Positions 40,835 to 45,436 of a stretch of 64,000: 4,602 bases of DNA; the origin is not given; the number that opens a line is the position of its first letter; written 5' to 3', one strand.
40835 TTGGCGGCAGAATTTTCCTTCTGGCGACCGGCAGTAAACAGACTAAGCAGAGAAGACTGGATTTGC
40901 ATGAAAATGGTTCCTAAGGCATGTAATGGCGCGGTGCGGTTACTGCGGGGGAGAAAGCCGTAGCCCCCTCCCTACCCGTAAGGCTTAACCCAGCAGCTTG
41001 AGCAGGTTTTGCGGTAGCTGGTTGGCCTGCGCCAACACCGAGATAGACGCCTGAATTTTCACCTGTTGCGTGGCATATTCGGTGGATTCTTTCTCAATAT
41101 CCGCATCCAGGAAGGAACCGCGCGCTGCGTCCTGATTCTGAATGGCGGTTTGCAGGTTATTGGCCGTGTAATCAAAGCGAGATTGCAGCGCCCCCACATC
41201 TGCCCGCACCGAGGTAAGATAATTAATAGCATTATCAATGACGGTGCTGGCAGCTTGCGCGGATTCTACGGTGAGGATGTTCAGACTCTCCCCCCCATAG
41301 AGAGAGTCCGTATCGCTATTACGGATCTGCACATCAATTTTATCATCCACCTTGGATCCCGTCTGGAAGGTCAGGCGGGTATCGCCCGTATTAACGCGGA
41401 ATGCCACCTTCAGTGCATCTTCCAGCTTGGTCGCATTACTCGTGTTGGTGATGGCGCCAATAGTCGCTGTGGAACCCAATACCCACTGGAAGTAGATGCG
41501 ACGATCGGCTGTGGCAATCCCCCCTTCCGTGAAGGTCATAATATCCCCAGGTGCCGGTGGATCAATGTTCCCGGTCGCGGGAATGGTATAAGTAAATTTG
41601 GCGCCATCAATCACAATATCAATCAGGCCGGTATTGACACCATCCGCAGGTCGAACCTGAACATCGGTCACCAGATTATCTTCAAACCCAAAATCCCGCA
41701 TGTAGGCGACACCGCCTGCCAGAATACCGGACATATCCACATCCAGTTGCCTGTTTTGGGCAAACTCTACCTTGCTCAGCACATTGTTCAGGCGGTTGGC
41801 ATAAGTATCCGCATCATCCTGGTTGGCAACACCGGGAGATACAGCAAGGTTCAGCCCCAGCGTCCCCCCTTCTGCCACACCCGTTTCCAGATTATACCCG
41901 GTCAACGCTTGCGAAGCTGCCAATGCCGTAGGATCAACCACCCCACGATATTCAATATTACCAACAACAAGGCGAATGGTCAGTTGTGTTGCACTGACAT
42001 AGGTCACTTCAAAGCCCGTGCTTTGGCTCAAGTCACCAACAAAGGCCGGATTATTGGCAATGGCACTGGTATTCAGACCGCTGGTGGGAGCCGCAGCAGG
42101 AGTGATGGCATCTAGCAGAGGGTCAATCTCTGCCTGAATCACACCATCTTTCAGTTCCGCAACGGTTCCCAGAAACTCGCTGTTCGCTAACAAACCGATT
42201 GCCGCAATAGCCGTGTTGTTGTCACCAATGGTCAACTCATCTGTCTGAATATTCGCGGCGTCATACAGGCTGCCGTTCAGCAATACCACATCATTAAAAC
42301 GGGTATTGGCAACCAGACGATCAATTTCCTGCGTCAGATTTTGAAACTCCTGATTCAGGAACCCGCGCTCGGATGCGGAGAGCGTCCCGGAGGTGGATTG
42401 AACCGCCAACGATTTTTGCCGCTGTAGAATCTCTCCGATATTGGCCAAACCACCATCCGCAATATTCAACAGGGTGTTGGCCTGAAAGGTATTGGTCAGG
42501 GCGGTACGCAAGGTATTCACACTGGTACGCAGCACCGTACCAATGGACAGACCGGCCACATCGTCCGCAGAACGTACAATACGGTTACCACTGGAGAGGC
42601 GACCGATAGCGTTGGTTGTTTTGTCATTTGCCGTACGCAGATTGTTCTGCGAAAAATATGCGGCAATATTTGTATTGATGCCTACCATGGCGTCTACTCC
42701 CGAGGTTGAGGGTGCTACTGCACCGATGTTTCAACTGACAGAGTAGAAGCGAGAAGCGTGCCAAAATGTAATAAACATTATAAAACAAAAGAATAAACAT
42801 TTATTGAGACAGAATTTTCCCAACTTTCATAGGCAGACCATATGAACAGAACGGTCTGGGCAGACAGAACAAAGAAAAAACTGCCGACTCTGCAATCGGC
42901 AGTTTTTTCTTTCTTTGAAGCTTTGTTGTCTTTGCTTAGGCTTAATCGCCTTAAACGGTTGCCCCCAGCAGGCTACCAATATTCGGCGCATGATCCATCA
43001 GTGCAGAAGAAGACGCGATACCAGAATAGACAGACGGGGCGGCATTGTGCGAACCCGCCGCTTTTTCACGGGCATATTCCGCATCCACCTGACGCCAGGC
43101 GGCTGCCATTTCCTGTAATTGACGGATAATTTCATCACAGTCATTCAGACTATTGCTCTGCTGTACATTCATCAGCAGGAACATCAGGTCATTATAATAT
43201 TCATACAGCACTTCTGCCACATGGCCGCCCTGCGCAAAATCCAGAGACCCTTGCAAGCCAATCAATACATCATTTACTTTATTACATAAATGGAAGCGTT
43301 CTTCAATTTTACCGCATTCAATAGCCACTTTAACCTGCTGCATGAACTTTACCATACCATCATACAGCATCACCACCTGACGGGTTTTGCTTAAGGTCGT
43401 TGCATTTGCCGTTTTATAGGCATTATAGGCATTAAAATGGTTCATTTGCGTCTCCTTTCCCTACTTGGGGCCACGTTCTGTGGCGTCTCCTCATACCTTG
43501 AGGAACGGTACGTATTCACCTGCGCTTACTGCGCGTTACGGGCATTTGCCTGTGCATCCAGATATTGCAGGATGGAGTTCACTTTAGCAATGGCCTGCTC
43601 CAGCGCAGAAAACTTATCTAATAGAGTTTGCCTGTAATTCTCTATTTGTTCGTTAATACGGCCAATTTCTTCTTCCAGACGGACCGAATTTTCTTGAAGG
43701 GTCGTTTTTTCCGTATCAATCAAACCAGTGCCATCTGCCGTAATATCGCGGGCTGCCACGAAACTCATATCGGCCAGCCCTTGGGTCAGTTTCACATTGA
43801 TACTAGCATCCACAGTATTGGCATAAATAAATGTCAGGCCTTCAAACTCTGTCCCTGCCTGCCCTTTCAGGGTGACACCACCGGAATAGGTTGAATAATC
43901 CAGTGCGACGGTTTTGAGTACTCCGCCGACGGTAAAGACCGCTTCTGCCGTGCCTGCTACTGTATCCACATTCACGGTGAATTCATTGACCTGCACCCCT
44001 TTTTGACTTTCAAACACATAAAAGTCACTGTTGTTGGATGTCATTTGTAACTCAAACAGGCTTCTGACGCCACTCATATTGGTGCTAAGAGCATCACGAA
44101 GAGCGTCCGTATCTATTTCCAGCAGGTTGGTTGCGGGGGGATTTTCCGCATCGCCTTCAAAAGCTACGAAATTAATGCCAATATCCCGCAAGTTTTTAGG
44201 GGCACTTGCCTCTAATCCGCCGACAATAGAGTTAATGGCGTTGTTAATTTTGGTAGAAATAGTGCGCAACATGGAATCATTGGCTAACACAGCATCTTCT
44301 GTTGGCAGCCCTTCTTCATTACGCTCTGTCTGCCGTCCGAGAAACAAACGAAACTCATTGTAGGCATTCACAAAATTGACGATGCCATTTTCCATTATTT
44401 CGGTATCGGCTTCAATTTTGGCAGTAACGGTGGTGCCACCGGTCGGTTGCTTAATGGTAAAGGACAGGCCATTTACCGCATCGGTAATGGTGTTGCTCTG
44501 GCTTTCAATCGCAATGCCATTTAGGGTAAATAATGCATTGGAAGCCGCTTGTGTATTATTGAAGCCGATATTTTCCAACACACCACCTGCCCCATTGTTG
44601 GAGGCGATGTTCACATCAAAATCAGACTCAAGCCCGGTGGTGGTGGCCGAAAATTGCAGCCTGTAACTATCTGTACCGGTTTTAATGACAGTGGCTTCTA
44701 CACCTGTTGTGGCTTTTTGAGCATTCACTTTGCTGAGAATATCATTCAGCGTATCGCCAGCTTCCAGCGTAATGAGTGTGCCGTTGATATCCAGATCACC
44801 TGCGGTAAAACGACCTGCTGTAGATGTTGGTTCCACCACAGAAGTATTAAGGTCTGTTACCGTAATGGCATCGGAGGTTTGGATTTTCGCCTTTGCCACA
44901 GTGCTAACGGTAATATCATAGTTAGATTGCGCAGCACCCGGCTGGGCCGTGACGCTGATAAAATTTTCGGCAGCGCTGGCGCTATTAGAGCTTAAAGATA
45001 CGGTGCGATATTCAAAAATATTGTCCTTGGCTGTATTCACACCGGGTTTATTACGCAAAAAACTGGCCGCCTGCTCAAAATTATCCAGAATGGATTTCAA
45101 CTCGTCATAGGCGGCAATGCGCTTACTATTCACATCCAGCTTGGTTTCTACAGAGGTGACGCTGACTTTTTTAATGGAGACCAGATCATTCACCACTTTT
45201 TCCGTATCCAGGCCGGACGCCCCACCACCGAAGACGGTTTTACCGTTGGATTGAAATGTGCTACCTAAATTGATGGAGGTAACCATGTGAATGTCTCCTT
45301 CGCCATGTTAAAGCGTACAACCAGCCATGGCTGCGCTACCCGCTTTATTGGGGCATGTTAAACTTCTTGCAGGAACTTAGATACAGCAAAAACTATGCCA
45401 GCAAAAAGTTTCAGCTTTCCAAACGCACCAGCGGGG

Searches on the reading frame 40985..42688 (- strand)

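Call 41: search_protein_families(library=pfam, proteins=[window:40985-42688:-], max_evalue=0.001)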
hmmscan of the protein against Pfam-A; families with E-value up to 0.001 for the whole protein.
window:40985-42688:- (567 aa): 2 families
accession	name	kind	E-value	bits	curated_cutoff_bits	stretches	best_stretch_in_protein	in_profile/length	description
PF00669.25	Flagellin_N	-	4e-26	92.2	26.6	1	4-140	1-137/139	Bacterial flagellin N-terminal helical region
PF00700.27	Flagellin_C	-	5.8e-22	78.3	23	1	483-566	3-86/86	Bacterial flagellin C-terminal helical region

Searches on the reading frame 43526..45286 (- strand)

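Call 41: search_protein_families(library=pfam, proteins=[window:43526-45286:-], max_evalue=0.001)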
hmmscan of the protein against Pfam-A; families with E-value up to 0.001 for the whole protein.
window:43526-45286:- (586 aa): 3 families
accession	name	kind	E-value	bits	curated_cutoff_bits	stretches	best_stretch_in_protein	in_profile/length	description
PF07195.17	FliD_C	-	6.8e-37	127.6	25.4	1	248-571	1-236/236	Flagellar hook-associated protein 2 C-terminus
PF02465.23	FliD_N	-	2.1e-13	51.1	24.8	1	24-133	1-96/97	Flagellar hook-associated protein 2 N-terminus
PF07196.18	Flagellin_IN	-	1.6e-08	35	22.7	1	165-216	2-55/55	Flagellin hook IN motif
